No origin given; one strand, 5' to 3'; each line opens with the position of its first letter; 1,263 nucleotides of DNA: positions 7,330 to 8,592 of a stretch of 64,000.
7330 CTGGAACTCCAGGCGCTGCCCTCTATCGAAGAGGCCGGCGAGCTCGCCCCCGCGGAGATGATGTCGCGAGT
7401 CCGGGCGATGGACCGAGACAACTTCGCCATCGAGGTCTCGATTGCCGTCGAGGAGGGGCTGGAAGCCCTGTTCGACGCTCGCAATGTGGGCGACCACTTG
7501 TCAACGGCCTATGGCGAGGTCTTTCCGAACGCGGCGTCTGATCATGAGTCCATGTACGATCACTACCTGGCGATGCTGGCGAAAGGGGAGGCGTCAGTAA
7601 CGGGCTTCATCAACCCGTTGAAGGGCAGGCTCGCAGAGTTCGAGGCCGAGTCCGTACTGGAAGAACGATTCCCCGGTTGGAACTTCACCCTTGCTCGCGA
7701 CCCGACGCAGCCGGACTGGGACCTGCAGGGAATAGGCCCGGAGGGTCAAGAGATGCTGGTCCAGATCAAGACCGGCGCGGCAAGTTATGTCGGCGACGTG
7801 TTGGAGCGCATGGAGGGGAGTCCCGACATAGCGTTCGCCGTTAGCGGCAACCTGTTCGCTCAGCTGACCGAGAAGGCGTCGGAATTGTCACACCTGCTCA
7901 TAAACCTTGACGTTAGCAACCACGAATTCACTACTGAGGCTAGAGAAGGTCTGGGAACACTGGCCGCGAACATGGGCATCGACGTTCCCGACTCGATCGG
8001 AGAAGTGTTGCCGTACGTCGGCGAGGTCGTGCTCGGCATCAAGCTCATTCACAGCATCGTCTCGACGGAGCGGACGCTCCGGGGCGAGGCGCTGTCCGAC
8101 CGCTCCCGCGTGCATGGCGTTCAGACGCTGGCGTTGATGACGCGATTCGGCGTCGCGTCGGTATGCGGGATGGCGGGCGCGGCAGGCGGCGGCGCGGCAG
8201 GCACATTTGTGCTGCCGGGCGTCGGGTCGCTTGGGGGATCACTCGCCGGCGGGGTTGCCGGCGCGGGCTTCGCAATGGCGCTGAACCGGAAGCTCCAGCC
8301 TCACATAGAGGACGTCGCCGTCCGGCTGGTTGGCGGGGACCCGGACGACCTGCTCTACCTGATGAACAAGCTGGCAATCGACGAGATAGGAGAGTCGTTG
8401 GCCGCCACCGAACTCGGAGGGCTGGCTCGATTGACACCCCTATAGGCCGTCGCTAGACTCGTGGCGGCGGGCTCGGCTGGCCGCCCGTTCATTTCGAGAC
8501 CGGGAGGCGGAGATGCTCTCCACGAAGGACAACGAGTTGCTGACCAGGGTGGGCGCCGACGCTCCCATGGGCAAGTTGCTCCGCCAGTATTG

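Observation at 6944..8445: AT-richer two-gene cassette after nuoN: tail-anchored coiled-coil protein plus Mrr-like nuclease-fold protein with a glycine-zipper membrane hairpin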

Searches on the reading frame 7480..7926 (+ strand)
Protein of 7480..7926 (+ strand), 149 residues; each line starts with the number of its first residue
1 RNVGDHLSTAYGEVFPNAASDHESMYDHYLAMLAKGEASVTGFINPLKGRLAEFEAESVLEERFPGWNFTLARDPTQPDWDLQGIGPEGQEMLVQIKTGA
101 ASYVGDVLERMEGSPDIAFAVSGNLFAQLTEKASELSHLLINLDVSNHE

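Call 63: predict_structure(alignment_id=A5)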
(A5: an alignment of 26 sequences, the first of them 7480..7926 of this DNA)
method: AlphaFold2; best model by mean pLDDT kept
length: 149 residues; sequences in the alignment: 26
mean_pLDDT: 88.7   pTM: 0.78
mean pLDDT of the five models: 88.7, 86.1, 85.9, 85.7, 84.7
residues with pLDDT >= 90: 87; 70-90: 54; 50-70: 7; < 50: 1
segments of 3 or more residues with pLDDT < 50: none
pLDDT, mean of each block of 10 residues (from residue 1): 78 87 87 92 88 92 96 82 96 91 86 94 92 94 75
secondary structure, 60 per line:
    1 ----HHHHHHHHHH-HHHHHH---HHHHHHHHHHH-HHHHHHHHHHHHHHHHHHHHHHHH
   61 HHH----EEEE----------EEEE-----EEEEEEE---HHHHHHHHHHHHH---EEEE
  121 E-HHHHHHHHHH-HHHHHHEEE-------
elements in order: H5-14 H16-21 H25-35 H37-63 E68-71 E82-85 E91-97 H101-113 E117-121 H123-132 H134-139 E140-142

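Call 67: fold_search(model_id=the predicted structure, library=pdb)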
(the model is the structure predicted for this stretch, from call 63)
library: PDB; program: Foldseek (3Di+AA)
matches with E <= 10: 702; with E <= 0.001: 0
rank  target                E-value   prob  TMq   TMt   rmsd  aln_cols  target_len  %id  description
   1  3dnx                  3.9e-03  1.00  0.35  0.36   3.9        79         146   20  SPO1766 protein of unknown function from Silicibacter pomeroyi. (released 2008-09-02)
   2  2vld_A                1.1e-02  0.98  0.37  0.27   4.7       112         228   12  crystal structure of a repair endonuclease from Pyrococcus abyssi (released 2009-05-19)
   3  7edb_A                1.2e-02  0.97  0.37  0.19   5.5       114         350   16  EcoT38I restriction endonuclease complexed with DNA (released 2022-03-16)
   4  5gke_A                1.9e-02  0.91  0.34  0.24   5.7       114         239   14  Structure of EndoMS-dsDNA1 complex (released 2016-11-02)
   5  2vld_B                2.1e-02  0.96  0.37  0.27   4.7       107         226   13  crystal structure of a repair endonuclease from Pyrococcus abyssi (released 2009-05-19)
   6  8v45_A                4.3e-02  0.23  0.22  0.11  16.0       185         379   10  CryoEM structure of AriA-Ocr complex (released 2024-06-26)
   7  8u3k_A                5.2e-02  0.85  0.33  0.06   4.7        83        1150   20  DdmDE handover complex (released 2024-07-10)
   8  6wxw_A                7.0e-02  0.66  0.43  0.21   9.7       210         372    8  crystal structure of apo Card1 (released 2020-12-30)
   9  8ux9_B                8.5e-02  0.21  0.22  0.12  14.2       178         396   10  Asymmetric unit of the PARIS Immune Complex at 3.2 Angstrom Resolution (released 2024-09-18)
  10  1wtd_B                9.6e-02  0.47  0.33  0.22  11.1       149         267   15  Crystal structure of type II restrcition endonuclease, EcoO109I DNA-free form (released 2004-12-14)
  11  7f1e_A                9.6e-02  0.35  0.27  0.17  13.3       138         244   13  Structure of METTL6 bound with SAM (released 2022-01-12)
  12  3c0u_B                1.3e-01  0.63  0.33  0.29   5.4        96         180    6  Crystal structure of E.coli yaeQ protein (released 2008-01-29)
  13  8v45_E                1.3e-01  0.15  0.22  0.11  15.5       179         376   12  CryoEM structure of AriA-Ocr complex (released 2024-06-26)
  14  8owx_B                1.4e-01  0.25  0.26  0.17  13.9       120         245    9  Crystal Structure of METTL6 bound to SAH (released 2024-05-08)
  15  8v49_A                1.4e-01  0.15  0.22  0.09  16.9       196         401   11  CryoEM structure of AriA (E393Q) sensory subunit (released 2024-06-26)
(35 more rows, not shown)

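Call 94: fold_search(model_id=the predicted structure, library=viral)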
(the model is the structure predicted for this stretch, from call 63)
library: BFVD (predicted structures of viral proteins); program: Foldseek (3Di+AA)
matches with E <= 10: 757; with E <= 0.001: 1
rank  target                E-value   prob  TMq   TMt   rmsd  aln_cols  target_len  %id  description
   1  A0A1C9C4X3            9.8e-04  1.00  0.38  0.13   7.4       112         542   13  Uncharacterized protein [Heterosigma akashiwo virus 01]
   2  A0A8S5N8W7            2.7e-03  0.99  0.33  0.41   7.5        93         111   14  Nuclease [Siphoviridae sp. ctuaf34]
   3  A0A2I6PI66            4.7e-03  1.00  0.32  0.27   4.6        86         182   20  Uncharacterized protein [Pseudomonas phage PMBT14]
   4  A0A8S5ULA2            5.3e-03  0.98  0.34  0.38   7.0       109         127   13  Nuclease [Siphoviridae sp. ctICF6]
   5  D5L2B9                6.1e-03  0.95  0.34  0.30   6.5       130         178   16  Restriction endonuclease type IV Mrr domain-containing protein [uncultured virus]
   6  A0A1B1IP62            8.3e-03  0.99  0.34  0.45   6.5       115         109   15  (no name in the UniProt tables at hand)
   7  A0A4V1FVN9            8.8e-03  1.00  0.36  0.38   4.6        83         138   12  (no name in the UniProt tables at hand)
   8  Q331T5                8.8e-03  0.99  0.36  0.28   4.8       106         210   11  (no name in the UniProt tables at hand)
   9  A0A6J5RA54            1.0e-02  0.99  0.27  0.26   3.9        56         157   14  Protein NO VEIN C-terminal domain-containing protein [uncultured Caudovirales phage]
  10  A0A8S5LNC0            1.0e-02  0.97  0.29  0.28   5.2        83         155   20  Holliday junction resolvase [Siphoviridae sp. ctsf32]
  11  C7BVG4                1.1e-02  0.84  0.36  0.27  10.8       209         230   12  Hypothetical cyanophage protein [Synechococcus phage S-RSM4]
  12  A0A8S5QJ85            1.1e-02  0.99  0.39  0.22   4.2       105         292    8  Restriction endonuclease [Siphoviridae sp. ctezl47]
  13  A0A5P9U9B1            1.3e-02  0.99  0.31  0.43   4.8        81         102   15  (no name in the UniProt tables at hand)
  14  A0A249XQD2            1.4e-02  0.95  0.31  0.37   7.3        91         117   18  Nuclease [Brevibacterium phage LuckyBarnes]
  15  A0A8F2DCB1            1.6e-02  0.89  0.29  0.41   6.8        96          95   22  (no name in the UniProt tables at hand)
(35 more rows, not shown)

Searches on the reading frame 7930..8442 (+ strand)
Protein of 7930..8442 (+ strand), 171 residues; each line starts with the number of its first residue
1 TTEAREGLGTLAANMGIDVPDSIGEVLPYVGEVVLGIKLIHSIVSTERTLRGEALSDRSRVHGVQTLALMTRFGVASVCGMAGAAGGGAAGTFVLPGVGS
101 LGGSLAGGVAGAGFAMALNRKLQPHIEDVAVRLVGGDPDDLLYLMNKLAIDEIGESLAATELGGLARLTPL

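Call 82: find_homologous_proteins(query=A8, max_evalue=0.001)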
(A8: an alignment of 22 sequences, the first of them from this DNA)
Query A8 (22 sequences) (171 aa, profile of the alignment): 25 proteins with E <= 0.001 among 8000 candidates.
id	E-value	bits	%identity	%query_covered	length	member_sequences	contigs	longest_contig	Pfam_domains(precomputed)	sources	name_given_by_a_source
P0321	1.2e-59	218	56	94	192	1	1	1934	-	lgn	-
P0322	5.1e-57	210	61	94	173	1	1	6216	-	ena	-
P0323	1.9e-56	208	58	95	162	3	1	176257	-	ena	-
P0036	3.0e-56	207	88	100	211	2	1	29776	-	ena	-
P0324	3.5e-56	207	49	95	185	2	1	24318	-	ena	-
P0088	3.6e-56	207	66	94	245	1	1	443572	-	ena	-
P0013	1.0e-55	206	89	97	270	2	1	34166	-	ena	-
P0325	1.8e-55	205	63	94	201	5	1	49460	-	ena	-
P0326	6.7e-55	203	61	94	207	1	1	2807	-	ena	-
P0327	2.9e-52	194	46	92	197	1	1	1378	-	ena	-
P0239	8.7e-52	193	33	87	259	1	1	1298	-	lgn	-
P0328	1.9e-51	192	60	94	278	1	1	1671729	-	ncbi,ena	-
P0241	2.2e-51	192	32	80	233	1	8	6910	-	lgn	-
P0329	2.8e-51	191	34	87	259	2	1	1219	-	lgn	-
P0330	4.7e-50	187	26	95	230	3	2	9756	-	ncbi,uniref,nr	ncbi:hypothetical protein [Moraxella lacunata]|uniref:Uncharacterized protein n=1 Tax=Moraxella lacu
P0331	8.8e-50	186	31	94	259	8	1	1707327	-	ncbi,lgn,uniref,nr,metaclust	ncbi:hypothetical protein [Exiguobacterium sp. NG55]|uniref:hypothetical protein n=1 Tax=Exiguobacte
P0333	2.5e-47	178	31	91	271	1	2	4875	-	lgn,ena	-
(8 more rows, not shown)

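Call 83: find_encoding_contigs(protein=P0331, flank=6000, max_places=3)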
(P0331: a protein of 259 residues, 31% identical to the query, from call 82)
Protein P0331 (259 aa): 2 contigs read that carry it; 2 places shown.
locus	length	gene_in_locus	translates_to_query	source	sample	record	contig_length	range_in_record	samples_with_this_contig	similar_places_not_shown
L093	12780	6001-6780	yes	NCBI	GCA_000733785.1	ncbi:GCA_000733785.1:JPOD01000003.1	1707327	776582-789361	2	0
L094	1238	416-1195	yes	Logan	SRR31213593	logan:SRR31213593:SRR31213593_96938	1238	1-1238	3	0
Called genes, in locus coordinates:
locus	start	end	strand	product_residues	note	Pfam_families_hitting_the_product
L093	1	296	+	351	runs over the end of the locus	PF00990:GGDEF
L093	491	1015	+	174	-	PF11611:DUF4352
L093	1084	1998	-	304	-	PF02588:YitT_membrane, PF10035:DUF2179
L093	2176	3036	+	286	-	PF02588:YitT_membrane, PF10035:DUF2179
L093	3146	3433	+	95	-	PF03992:ABM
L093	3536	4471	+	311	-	PF13536:EmrE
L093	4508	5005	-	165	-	-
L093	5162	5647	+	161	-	-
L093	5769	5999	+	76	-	-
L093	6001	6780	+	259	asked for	-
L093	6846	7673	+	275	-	PF00583:Acetyltransf_1, PF13508:Acetyltransf_7 (weak), PF00583:Acetyltransf_1, PF13302:Acetyltransf_3 (weak), PF13673:Acetyltransf_10, PF13523:Acetyltransf_8, PF13508:Acetyltransf_7, PF08445:FR47 (weak), +1 more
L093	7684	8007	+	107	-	-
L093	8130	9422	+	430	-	PF00015:MCPsignal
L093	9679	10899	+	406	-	PF00669:Flagellin_N, PF00700:Flagellin_C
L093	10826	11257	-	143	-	-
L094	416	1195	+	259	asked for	-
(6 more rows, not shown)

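Call 89: search_protein_families(library=padloc, proteins=[P0331], max_evalue=0.01)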
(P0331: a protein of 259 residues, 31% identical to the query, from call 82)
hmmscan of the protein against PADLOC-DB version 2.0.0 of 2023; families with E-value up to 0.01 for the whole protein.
P0331 (259 aa): 1 family
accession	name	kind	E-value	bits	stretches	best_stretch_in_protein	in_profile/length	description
PDLC03842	LeoB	-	0.0059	13.5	1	143-205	414-473/568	-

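Call 98: find_encoding_contigs(protein=P0333, flank=5000, max_places=3)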
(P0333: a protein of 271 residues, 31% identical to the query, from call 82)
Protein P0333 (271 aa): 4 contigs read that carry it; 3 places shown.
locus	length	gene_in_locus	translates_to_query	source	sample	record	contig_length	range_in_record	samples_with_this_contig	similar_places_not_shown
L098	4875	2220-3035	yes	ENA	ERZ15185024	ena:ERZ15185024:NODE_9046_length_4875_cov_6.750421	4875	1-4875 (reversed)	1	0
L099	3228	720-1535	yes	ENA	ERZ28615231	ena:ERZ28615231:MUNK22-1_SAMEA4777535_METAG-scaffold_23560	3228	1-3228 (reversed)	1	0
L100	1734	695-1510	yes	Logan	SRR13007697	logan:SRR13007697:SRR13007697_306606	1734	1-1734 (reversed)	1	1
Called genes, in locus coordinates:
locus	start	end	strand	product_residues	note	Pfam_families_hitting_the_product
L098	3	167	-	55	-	?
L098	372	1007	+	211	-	PF00215:OMPdecase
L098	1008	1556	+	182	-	PF13580:SIS_2 (faint), PF01380:SIS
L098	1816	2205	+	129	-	-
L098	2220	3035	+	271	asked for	-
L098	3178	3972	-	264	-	PF02811:PHP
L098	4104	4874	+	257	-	?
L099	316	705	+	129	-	-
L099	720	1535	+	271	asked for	-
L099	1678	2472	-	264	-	PF02811:PHP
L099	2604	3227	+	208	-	?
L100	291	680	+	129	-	-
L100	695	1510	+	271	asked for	-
